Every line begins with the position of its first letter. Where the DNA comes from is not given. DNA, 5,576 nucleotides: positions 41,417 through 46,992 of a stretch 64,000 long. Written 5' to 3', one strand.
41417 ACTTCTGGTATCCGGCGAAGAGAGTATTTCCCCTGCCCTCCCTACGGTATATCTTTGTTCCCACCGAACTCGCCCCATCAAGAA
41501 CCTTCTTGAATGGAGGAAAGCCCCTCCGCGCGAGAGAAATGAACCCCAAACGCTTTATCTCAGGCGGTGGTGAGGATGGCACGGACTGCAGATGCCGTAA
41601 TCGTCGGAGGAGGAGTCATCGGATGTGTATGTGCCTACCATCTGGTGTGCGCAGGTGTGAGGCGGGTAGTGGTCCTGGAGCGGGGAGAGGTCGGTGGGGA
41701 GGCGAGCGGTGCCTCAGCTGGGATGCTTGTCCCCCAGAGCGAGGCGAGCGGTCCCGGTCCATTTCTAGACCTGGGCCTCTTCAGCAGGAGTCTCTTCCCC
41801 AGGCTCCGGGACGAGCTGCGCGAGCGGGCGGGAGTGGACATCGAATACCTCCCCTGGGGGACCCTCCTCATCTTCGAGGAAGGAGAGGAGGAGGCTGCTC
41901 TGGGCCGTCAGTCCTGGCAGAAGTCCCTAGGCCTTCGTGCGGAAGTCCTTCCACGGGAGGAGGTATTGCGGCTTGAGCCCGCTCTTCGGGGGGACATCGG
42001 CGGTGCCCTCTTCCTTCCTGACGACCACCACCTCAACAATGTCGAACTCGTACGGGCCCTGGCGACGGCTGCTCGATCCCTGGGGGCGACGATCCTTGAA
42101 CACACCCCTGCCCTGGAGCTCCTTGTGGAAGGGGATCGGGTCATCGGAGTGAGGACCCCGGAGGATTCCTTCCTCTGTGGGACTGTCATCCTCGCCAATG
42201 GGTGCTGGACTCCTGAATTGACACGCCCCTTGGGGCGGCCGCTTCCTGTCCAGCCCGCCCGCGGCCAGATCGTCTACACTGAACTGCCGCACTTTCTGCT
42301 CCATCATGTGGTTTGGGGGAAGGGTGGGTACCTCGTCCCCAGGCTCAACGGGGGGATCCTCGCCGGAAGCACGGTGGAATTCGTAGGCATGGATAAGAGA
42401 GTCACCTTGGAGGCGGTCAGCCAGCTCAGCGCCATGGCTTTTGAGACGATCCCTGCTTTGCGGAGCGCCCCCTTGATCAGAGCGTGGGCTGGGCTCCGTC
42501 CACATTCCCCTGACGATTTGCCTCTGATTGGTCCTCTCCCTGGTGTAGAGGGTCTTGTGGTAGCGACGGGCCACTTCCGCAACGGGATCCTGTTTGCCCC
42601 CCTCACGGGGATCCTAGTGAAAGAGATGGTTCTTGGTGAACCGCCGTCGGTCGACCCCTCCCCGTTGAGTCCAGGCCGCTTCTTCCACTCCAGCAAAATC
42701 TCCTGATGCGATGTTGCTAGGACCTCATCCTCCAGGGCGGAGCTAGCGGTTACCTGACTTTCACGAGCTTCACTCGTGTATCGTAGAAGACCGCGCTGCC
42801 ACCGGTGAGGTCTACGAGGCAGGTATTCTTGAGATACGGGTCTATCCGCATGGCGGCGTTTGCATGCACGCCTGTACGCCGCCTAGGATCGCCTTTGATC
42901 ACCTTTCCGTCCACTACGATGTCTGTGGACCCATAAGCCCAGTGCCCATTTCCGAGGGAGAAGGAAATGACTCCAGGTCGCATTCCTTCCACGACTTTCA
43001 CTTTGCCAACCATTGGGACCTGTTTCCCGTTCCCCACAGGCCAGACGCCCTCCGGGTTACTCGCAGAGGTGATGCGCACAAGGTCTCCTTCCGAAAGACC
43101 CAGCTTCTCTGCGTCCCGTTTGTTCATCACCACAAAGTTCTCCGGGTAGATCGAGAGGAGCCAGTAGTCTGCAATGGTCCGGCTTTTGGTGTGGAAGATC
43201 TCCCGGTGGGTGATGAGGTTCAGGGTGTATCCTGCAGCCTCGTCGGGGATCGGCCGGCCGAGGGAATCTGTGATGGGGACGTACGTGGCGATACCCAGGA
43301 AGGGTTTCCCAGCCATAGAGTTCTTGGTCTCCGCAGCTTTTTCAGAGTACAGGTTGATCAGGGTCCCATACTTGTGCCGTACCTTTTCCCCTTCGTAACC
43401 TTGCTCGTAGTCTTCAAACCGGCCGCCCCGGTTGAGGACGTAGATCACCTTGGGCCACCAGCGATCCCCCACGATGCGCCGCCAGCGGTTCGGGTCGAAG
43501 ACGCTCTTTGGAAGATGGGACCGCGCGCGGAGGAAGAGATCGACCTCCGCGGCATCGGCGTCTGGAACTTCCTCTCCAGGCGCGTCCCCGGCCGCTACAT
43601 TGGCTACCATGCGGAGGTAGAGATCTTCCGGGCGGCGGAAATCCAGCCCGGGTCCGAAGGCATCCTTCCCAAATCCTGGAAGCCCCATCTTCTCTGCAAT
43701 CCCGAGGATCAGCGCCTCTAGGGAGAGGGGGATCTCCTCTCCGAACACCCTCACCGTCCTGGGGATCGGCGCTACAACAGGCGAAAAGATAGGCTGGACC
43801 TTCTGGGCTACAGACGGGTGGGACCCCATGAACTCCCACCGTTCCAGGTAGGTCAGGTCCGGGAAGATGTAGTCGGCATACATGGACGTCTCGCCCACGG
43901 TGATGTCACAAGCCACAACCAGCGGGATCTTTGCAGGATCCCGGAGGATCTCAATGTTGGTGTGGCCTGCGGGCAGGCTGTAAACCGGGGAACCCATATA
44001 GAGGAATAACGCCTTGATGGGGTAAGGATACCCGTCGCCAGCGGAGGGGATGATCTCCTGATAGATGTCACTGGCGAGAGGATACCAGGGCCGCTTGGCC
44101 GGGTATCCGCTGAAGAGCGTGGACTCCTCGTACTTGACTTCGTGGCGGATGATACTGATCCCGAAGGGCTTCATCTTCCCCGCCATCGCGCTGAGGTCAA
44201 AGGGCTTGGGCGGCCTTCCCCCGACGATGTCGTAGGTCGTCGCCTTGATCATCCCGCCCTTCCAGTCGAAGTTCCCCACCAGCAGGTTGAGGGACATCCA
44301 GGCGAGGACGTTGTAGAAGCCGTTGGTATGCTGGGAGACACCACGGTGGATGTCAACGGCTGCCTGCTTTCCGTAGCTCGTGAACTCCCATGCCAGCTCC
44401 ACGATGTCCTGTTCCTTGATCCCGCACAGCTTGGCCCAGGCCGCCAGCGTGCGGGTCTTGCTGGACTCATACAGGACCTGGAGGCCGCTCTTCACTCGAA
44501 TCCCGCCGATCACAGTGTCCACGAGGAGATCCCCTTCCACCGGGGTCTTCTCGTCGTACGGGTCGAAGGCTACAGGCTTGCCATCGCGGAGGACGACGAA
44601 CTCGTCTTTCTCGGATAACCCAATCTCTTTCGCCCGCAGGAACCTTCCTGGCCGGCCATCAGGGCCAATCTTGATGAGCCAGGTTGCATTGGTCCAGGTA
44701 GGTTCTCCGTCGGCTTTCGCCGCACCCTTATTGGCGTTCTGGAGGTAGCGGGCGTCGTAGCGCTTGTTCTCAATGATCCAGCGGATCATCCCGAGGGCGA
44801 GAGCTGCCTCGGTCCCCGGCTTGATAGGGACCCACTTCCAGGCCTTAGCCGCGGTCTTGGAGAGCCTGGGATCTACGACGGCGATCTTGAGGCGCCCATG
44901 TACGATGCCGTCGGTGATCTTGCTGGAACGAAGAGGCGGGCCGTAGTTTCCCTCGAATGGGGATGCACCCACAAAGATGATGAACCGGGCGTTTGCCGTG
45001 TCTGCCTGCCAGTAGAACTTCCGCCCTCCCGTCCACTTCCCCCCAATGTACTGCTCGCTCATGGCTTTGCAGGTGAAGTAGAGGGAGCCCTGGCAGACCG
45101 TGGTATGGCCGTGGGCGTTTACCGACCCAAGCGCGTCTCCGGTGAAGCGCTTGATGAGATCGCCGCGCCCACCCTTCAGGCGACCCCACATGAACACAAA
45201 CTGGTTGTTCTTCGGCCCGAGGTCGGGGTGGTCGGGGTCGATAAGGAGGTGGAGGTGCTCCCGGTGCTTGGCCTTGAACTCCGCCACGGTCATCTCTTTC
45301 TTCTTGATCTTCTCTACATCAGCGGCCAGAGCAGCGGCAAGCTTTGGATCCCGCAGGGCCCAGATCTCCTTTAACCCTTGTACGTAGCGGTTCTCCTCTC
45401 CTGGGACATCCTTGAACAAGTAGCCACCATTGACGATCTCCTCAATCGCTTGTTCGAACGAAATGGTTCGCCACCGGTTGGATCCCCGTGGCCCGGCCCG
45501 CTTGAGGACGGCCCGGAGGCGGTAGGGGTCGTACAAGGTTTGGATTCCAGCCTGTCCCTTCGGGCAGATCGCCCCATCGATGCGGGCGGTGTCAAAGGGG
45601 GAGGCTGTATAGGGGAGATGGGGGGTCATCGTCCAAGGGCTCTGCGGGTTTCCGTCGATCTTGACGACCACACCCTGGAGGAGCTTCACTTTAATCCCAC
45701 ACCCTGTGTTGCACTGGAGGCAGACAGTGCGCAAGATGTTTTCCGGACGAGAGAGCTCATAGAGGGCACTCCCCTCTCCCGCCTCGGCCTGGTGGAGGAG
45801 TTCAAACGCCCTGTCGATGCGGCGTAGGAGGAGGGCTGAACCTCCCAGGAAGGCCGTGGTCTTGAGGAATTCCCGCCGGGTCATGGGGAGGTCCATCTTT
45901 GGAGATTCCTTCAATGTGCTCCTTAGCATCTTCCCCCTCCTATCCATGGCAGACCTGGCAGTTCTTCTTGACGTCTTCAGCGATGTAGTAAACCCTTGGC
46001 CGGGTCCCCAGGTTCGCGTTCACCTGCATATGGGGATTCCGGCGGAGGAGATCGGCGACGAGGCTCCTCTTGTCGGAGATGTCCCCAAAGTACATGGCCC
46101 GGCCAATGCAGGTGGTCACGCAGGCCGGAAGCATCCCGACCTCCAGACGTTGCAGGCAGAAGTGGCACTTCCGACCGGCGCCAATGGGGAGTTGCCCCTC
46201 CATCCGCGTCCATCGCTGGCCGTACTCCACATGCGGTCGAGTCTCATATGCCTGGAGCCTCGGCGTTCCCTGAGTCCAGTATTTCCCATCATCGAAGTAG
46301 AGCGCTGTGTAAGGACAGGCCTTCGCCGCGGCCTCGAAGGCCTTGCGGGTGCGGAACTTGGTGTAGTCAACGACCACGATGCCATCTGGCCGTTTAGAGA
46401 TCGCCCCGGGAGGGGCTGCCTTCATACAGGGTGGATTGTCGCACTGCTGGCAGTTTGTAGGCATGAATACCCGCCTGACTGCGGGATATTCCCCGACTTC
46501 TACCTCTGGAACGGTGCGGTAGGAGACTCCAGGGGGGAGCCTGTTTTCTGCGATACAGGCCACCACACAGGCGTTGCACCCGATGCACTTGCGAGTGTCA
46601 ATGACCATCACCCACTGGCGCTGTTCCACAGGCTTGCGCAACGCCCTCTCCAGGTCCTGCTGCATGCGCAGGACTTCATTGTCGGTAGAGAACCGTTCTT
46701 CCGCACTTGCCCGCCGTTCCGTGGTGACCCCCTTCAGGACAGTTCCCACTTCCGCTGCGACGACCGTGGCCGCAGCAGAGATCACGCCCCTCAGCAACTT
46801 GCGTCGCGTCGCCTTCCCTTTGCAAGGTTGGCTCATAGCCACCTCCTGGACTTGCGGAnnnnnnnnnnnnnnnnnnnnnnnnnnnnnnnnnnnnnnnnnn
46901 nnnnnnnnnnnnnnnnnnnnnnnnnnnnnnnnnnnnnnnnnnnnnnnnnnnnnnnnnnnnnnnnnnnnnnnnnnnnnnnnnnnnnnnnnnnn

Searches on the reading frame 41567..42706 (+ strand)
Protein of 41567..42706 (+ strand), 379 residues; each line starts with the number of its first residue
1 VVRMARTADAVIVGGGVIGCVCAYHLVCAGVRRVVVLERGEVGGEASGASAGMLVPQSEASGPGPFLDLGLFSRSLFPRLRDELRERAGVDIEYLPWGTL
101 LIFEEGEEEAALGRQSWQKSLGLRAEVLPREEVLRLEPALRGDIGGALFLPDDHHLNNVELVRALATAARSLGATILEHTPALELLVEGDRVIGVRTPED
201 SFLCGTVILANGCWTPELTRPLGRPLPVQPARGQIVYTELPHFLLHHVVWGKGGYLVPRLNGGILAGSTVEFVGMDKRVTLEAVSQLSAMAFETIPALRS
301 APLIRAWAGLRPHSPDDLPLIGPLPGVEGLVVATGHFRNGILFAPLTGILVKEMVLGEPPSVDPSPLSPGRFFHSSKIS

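Call 79: search_protein_families(library=ncbifam, proteins=[window:41567-42706:+], max_evalue=0.00001)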
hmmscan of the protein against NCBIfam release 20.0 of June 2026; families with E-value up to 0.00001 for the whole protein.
window:41567-42706:+ (379 aa): 18 families
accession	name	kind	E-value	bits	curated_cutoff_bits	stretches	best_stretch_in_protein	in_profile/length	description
TIGR02352.1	thiamin_ThiO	equivalog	1.5e-87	293.9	250.8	1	11-357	2-349/351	glycine oxidase ThiO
NF001933.0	PRK00711.1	subfamily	7e-37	127.4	383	1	67-374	109-418/429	D-amino acid dehydrogenase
TIGR03197.1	MnmC_Cterm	equivalog_domain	1.4e-24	86.9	174.2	1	10-328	2-320/400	FAD-dependent 5-carboxymethylaminomethyl-2-thiouridine(34) oxidoreductase MnmC1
NF002480.1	PRK01747.1-1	equivalog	1.1e-22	80.2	540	1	6-330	247-571/645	bifunctional tRNA (5-methylaminomethyl-2-thiouridine)(34)-methyltransferase MnmC2/FAD-dependent 5-carboxymethylaminomethyl-2-thiouridine(34)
TIGR01373.1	soxB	subfamily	8.4e-18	64.4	529.45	1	7-360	30-387/407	sarcosine oxidase subunit beta family protein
TIGR03377.1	glycerol3P_GlpA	equivalog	3.9e-16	58.7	552.8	1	121-312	105-305/530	anaerobic glycerol-3-phosphate dehydrogenase subunit GlpA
TIGR01377.1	soxA_mon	subfamily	2.6e-15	56.1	479.65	1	159-239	145-224/381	amino oxidase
NF008425.0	PRK11259.1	equivalog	6.2e-15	55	257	1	6-239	3-227/377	N-methyl-L-tryptophan oxidase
NF009074.0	PRK12409.1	equivalog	3.9e-12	46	494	0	84-236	121-279/410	D-amino acid dehydrogenase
TIGR03329.1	Phn_aa_oxid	hypoth_equivalog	4.1e-12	45.6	632.8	0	289-369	325-405/460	putative aminophosphonate oxidoreductase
TIGR03364.1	HpnW_proposed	hypoth_equivalog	1.3e-11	44.2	285.1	1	9-167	2-153/365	TIGR03364 family FAD-dependent oxidoreductase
NF008313.0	PRK11101.1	equivalog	1.5e-11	43.6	425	1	121-313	114-317/548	anaerobic glycerol-3-phosphate dehydrogenase subunit A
NF040813.1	pro_dh_Thprot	equivalog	1.6e-10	40.7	600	0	10-54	2-44/362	D-proline dehydrogenase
NF033460.1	glycerol3P_ox_II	equivalog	1.7e-10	40.6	460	0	126-312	119-316/361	type 2 glycerol-3-phosphate oxidase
NF050086.1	pipecolate_AmaA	exception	3.9e-10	38.9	600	0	86-216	110-238/425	L-pipecolate oxidase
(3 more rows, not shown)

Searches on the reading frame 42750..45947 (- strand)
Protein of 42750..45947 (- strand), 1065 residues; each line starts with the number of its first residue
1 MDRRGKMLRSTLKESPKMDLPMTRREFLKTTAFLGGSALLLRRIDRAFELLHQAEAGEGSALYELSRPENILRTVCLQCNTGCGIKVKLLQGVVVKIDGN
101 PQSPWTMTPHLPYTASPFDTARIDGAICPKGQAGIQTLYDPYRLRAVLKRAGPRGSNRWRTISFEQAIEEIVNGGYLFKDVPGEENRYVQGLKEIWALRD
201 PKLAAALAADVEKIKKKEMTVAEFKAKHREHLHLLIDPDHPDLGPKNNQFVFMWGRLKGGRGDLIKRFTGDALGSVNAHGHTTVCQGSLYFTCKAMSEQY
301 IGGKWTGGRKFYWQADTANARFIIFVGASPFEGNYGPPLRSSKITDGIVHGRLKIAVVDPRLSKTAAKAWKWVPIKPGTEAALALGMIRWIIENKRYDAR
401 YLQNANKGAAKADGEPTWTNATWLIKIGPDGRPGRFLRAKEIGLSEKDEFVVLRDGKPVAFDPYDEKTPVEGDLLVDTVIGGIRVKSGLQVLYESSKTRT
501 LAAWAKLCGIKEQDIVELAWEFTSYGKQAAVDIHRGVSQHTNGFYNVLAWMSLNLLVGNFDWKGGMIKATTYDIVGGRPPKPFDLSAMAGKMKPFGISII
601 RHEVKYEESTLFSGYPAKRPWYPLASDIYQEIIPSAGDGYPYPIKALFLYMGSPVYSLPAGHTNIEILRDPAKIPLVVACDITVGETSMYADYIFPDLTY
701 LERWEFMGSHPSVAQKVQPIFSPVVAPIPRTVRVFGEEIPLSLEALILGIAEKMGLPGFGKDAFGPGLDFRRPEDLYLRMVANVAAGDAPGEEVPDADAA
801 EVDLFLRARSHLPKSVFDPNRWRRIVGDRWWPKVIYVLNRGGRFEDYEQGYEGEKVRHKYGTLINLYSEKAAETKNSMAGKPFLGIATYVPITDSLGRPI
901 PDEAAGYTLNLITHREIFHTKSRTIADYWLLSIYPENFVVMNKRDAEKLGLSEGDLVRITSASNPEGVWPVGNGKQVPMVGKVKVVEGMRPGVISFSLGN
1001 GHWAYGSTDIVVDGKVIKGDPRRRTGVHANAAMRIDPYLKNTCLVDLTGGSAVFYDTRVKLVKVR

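Call 79: search_protein_families(library=ncbifam, proteins=[window:42750-45947:-], max_evalue=0.00001)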
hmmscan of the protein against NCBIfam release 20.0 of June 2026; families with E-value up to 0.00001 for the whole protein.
window:42750-45947:- (1065 aa): 17 families
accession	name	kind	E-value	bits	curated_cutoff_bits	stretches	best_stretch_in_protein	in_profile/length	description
NF011567.1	PRK14991.1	equivalog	9.7e-146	487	1750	2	231-1054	204-1012/1022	tetrathionate reductase subunit TtrA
NF012032.0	PRK15488.1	equivalog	6.6e-54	183.1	694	3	487-707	282-490/759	thiosulfate reductase PhsA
NF041714.1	arsenate_red_ArrA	equivalog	2.3e-38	131.9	1600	2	250-388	153-278/848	arsenate respiratory reductase molybdopterin-containing subunit ArrA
TIGR02166.1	dmsA_ynfE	subfamily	5.6e-38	130.5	777.7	2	295-404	190-297/794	DMSO/selenate family reductase complex A subunit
TIGR01591.1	Fdh-alpha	equivalog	1.5e-30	105.9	666.25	1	315-404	151-236/672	formate dehydrogenase subunit alpha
NF041783.2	mnquin_red_QrcB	equivalog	4.8e-29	101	440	2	315-395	198-281/695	menaquinone reductase molybdopterin-binding-like subunit QrcB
TIGR03479.1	DMSO_red_II_alp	subfamily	3.7e-22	78.2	984.75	2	354-403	255-304/913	molybdopterin-dependent oxidoreductase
TIGR01553.1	formate-DH-alph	equivalog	3e-21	74.9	814.2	1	313-406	216-304/1009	formate dehydrogenase-N subunit alpha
NF011566.1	PRK14990.1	exception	4.8e-19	67.8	1600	0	298-405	213-318/814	dimethylsulfoxide reductase subunit A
NF047855.1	AssmNtatRedNasC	equivalog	1.4e-18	66.6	1100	1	355-410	212-267/708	assimilatory nitrate reductase catalytic subunit NasC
NF041885.1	selenate_YnfE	exception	4.1e-18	64.6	1675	1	315-404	214-304/805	selenate/tellurate reductase subunit YnfE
NF041513.1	formate_DH_Act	exception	1.4e-17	62.8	1400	2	69-172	40-124/1067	formate dehydrogenase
NF041884.1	selenate_YnfF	exception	8.2e-15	53.7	1650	1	313-403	205-296/798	selenate/tellurate reductase subunit YnfF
TIGR00509.1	bisC_fam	subfamily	1.3e-11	43.5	1017.55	0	353-411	205-264/772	molybdopterin guanine dinucleotide-containing S/N-oxide reductase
NF042978.1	EthbenzDh_ebdA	equivalog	1.6e-08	32.8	2000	0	123-172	122-171/977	ethylbenzene dehydrogenase subunit alpha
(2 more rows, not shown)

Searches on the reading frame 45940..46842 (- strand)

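Call 79: search_protein_families(library=ncbifam, proteins=[window:45940-46842:-], max_evalue=0.00001)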
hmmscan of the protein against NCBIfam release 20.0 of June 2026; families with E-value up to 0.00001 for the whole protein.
window:45940-46842:- (300 aa): 16 families
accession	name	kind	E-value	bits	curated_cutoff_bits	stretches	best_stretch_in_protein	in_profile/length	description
NF011569.0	PRK14993.1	equivalog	9.6e-39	133.3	416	2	66-184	33-150/244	tetrathionate reductase subunit TtrB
NF045797.1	DsrO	equivalog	8.5e-37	126.8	200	1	61-287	28-234/235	sulfate reduction electron transfer complex DsrMKJOP subunit DsrO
NF041715.1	arsenate_red_ArrB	equivalog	1.8e-35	122.6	450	2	78-184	4-107/233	arsenate respiratory reductase iron-sulfur subunit ArrB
TIGR03149.1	cyt_nit_nrfC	equivalog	2.5e-32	112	377.6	2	73-184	35-145/225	cytochrome c nitrite reductase Fe-S protein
TIGR03478.1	DMSO_red_II_bet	subfamily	7e-27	94.2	480.7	2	116-185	116-183/321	DMSO reductase family type II enzyme, iron-sulfur subunit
TIGR02951.1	DMSO_dmsB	equivalog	2.2e-26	92.8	214.1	2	79-185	4-116/161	DMSO/selenate family reductase complex B subunit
NF042979.1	EthbenzDh_ebdB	equivalog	7.5e-25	87.5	740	2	116-184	138-204/354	ethylbenzene dehydrogenase subunit beta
NF041782.1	mnquin_red_QrcC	equivalog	6.7e-21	75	400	2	77-234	1-156/239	menaquinone reductase iron-sulfur cluster-binding subunit QrcC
NF038355.1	FDH3_beta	equivalog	4.8e-16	59.3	240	1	79-257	5-166/180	formate dehydrogenase FDH3 subunit beta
TIGR01660.1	narH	equivalog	6.9e-16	57.7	524.05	1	116-184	168-234/492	nitrate reductase subunit beta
TIGR01582.1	FDH-beta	equivalog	2e-13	50.1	334.7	0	225-259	152-186/283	formate dehydrogenase subunit beta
NF045715.1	sulf_resp_HmcB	equivalog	1.6e-12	47.2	420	1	224-276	167-219/307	sulfate respiration complex iron-sulfur protein HmcB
NF008134.0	PRK10882.1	equivalog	1.3e-11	44.2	263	0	67-101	29-63/329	hydrogenase 2 operon protein HybA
NF007658.0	PRK10330.1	equivalog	1.5e-11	44.1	260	1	79-181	5-104/181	electron transport protein HydN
NF007382.0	PRK09898.1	equivalog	5.9e-09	35.8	213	0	126-179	118-169/208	ferredoxin-like protein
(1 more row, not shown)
